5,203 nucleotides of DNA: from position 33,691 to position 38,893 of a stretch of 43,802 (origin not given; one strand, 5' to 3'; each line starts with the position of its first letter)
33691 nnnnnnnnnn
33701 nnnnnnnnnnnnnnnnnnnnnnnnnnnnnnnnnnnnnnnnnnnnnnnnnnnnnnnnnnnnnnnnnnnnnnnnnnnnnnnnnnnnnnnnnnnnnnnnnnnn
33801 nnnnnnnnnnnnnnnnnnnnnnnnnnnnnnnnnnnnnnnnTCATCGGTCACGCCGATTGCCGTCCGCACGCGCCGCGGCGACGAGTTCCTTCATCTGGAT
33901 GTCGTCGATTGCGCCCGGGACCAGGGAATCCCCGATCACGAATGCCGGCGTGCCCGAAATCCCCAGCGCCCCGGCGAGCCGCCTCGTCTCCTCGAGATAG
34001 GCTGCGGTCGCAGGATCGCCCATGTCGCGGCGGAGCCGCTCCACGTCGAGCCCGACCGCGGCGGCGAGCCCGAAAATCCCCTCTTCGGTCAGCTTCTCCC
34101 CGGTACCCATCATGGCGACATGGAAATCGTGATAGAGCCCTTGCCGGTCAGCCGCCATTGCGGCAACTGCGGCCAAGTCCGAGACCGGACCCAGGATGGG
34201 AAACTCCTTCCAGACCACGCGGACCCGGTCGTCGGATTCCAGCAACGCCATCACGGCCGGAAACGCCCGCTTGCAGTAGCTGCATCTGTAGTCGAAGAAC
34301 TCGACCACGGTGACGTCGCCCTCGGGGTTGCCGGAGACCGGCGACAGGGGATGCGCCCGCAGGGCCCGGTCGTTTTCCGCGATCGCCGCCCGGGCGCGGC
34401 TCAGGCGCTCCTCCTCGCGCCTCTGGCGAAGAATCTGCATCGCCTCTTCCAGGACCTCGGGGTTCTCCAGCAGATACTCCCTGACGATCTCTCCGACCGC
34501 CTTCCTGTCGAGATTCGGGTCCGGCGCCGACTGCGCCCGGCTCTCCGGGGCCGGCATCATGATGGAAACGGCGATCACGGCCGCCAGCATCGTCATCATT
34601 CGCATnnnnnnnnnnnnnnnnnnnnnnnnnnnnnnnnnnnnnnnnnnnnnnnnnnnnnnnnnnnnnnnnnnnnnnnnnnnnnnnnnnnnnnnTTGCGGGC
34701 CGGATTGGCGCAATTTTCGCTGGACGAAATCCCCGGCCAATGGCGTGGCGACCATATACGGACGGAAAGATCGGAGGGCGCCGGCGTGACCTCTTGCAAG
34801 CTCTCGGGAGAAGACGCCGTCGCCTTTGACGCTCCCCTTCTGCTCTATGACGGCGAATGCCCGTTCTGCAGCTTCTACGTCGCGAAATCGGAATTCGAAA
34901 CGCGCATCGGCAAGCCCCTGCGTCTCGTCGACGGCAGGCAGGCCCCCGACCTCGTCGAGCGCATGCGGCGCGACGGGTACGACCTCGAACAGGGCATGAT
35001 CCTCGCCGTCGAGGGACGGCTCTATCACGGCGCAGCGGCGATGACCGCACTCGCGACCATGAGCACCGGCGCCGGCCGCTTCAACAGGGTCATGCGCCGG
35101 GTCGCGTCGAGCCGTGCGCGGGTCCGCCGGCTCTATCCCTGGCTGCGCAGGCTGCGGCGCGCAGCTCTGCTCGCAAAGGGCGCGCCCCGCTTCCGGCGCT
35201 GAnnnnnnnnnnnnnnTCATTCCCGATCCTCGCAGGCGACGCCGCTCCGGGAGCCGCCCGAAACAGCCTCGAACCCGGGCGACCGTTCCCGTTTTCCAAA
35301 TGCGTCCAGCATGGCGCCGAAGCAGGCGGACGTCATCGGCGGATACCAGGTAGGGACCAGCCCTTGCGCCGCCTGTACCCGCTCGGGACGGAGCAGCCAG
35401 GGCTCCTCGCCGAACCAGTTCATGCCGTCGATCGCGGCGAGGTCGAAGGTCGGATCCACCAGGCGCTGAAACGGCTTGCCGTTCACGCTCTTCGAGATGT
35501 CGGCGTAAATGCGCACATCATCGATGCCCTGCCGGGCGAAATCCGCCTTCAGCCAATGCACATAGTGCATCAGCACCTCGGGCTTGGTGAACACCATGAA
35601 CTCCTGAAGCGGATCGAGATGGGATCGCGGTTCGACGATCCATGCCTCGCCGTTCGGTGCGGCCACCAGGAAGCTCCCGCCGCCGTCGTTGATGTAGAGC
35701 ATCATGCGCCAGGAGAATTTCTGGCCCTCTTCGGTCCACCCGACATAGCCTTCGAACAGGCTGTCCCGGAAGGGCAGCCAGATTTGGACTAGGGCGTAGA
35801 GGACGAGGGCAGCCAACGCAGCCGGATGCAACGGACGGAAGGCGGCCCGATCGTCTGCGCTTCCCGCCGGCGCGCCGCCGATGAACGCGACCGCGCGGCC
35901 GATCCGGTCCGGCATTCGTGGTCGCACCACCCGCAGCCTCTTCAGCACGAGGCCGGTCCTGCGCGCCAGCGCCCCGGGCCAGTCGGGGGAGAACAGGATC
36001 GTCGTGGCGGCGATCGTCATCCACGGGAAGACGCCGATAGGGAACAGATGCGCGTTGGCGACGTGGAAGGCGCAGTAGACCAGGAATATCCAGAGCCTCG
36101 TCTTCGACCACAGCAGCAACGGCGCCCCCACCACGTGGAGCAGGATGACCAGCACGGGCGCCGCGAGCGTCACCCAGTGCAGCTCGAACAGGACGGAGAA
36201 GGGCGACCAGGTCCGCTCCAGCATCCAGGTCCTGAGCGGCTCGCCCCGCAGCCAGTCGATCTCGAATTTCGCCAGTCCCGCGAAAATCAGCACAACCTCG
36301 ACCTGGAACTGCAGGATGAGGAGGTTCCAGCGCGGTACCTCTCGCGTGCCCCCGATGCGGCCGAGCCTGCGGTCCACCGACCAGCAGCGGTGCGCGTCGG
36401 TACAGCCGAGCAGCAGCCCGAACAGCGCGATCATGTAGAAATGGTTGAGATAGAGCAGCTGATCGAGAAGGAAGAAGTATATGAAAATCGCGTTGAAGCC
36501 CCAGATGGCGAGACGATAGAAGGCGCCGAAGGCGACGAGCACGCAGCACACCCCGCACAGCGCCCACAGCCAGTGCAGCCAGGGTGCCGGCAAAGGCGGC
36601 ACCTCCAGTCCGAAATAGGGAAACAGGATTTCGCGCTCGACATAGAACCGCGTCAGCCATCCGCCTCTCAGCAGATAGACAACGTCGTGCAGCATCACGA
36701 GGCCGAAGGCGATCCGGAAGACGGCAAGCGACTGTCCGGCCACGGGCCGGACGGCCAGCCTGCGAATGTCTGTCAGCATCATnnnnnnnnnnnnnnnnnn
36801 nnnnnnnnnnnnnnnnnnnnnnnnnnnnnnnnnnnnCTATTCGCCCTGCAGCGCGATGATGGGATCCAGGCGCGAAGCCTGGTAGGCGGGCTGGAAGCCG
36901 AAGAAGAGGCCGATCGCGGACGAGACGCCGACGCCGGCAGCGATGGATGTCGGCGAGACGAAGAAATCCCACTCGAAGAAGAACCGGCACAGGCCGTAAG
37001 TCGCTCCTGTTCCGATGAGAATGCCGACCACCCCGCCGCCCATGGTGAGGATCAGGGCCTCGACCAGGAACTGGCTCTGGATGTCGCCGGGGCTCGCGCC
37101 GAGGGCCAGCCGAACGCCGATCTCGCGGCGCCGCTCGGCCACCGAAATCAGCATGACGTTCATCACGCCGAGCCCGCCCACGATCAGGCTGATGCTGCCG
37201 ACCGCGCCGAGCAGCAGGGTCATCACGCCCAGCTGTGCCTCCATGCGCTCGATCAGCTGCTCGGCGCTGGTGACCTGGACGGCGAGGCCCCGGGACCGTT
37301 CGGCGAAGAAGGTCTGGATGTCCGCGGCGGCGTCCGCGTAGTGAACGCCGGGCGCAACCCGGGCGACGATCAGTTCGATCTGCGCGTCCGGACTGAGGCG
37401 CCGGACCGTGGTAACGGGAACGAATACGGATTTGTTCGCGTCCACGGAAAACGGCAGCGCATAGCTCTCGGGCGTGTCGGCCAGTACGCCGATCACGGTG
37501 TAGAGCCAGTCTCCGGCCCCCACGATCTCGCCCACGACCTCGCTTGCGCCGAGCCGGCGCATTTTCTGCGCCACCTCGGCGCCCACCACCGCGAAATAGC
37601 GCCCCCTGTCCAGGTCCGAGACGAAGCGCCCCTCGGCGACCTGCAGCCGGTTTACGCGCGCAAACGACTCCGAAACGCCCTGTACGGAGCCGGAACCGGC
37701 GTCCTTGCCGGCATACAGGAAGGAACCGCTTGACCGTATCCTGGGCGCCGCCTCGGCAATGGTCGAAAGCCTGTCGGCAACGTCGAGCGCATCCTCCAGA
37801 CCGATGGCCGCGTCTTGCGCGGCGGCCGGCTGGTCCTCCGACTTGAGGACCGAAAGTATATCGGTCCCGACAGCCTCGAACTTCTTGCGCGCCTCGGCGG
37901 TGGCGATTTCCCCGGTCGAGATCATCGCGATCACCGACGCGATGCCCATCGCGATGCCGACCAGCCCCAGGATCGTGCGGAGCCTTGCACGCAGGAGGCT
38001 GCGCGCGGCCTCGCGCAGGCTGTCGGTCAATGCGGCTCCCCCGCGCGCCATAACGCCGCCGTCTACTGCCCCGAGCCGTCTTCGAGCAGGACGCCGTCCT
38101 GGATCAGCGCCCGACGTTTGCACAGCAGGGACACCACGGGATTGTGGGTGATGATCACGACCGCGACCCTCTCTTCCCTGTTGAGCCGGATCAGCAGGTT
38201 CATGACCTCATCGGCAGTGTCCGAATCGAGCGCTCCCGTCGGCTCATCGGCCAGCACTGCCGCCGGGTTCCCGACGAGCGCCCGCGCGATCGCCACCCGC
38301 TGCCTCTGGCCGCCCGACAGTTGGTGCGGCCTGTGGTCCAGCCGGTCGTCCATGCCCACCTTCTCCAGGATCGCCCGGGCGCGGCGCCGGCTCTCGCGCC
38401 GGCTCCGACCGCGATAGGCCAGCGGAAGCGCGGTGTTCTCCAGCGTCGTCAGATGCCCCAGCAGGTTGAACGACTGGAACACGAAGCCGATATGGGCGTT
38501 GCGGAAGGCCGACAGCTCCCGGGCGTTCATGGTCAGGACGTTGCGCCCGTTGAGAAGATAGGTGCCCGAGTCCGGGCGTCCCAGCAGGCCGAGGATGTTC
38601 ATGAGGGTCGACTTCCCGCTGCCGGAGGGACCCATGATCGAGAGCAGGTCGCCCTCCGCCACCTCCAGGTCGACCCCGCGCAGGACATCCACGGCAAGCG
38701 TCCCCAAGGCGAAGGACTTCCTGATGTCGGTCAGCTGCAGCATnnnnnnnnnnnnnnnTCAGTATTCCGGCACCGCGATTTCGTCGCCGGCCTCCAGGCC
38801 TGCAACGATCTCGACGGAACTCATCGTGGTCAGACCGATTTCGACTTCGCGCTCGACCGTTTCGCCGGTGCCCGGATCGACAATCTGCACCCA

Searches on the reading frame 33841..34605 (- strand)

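Call 28: search_protein_families(library=ncbifam, proteins=[window:33841-34605:-], max_evalue=0.001)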
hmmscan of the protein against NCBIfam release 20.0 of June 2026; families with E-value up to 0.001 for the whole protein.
window:33841-34605:- (254 aa): 1 family
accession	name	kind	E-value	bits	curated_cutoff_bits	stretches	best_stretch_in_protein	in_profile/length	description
NF041057.1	Rcas_1661_fam_Se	equivalog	4.8e-09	36.1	190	1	89-232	82-234/247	Rcas_1661 family thioredoxin-like (seleno)lipoprotein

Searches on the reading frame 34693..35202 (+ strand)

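Call 28: search_protein_families(library=ncbifam, proteins=[window:34693-35202:+], max_evalue=0.001)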
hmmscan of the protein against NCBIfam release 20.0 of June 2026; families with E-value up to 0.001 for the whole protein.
window:34693-35202:+ (169 aa): 0 families

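Call 53: search_protein_families(library=pfam, proteins=[window:34693-35202:+], max_evalue=0.001)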
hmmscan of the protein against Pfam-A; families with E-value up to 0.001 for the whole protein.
window:34693-35202:+ (169 aa): 1 family
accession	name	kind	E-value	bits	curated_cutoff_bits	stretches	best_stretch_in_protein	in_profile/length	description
PF04134.17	DCC1-like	-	7.5e-11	43.7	27.8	1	50-157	1-109/113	DCC1-like thiol-disulfide oxidoreductase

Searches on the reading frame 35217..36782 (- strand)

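Call 14: search_protein_families(library=pfam, proteins=[window:35217-36782:-], max_evalue=0.01)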
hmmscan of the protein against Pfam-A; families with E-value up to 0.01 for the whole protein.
window:35217-36782:- (521 aa): 2 families
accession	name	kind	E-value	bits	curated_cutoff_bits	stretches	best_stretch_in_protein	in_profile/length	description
PF05090.19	HTTM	-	5.3e-68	229.8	27.7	1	12-268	2-259/259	HTTM domain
PF22777.1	VKGC_lumenal_dom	-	3.5e-34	118.4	27.7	1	321-464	4-147/152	Vitamin K-dependent gamma-carboxylase, lumenal domain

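Call 28: search_protein_families(library=ncbifam, proteins=[window:35217-36782:-], max_evalue=0.001)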
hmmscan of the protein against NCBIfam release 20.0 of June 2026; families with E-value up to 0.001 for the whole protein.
window:35217-36782:- (521 aa): 0 families

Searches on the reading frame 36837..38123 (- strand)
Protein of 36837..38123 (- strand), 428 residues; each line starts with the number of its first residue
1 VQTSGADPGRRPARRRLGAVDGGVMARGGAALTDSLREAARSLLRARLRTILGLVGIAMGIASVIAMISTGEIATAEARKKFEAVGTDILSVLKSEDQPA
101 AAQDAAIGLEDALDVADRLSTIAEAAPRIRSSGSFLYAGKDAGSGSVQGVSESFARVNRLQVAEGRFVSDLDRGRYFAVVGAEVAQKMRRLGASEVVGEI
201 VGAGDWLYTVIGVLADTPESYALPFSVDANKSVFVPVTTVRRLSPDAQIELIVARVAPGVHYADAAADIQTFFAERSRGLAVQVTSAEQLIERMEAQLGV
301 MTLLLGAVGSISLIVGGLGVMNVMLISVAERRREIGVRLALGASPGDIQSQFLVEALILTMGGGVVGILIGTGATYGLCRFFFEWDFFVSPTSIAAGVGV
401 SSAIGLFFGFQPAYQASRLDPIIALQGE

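Call 14: search_protein_families(library=pfam, proteins=[window:36837-38123:-], max_evalue=0.01)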
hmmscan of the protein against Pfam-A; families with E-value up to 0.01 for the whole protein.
window:36837-38123:- (428 aa): 2 families
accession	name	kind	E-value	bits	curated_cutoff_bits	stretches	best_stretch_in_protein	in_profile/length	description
PF12704.14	MacB_PCD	-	8.2e-30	105.1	27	1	50-271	1-206/207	MacB-like periplasmic core domain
PF02687.27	FtsX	-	7.2e-20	71.7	25.5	1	308-421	3-120/120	FtsX-like permease C-terminal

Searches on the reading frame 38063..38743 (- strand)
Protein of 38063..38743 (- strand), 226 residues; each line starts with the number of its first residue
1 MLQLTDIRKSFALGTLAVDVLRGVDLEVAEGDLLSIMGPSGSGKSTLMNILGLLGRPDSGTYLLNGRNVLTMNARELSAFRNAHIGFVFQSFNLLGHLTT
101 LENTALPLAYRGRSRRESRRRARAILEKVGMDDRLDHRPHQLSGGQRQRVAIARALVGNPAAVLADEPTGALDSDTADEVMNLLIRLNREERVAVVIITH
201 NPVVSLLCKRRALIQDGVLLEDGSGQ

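Call 14: search_protein_families(library=pfam, proteins=[window:38063-38743:-], max_evalue=0.01)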
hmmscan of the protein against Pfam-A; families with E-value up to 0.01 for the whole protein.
window:38063-38743:- (226 aa): 6 families
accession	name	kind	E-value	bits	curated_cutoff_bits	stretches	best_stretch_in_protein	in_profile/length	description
PF00005.33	ABC_tran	-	1.8e-33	116.4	25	1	21-169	1-136/137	ABC transporter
PF13304.12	AAA_21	-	5.6e-09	36.9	27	2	119-204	220-302/304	AAA domain, putative AbiEii toxin, Type IV TA system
PF02463.25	SMC_N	-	9.3e-05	22.4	40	1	34-203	27-200/220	RecF/RecN/SMC N terminal domain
PF13191.12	AAA_16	-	0.00014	22.8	32.6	1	30-196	21-137/167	AAA ATPase domain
PF13555.12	AAA_29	-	0.00037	20.6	27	1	24-48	15-39/61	P-loop containing region of AAA domain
PF13401.12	AAA_22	-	0.0077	17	27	0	33-143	7-72/130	AAA domain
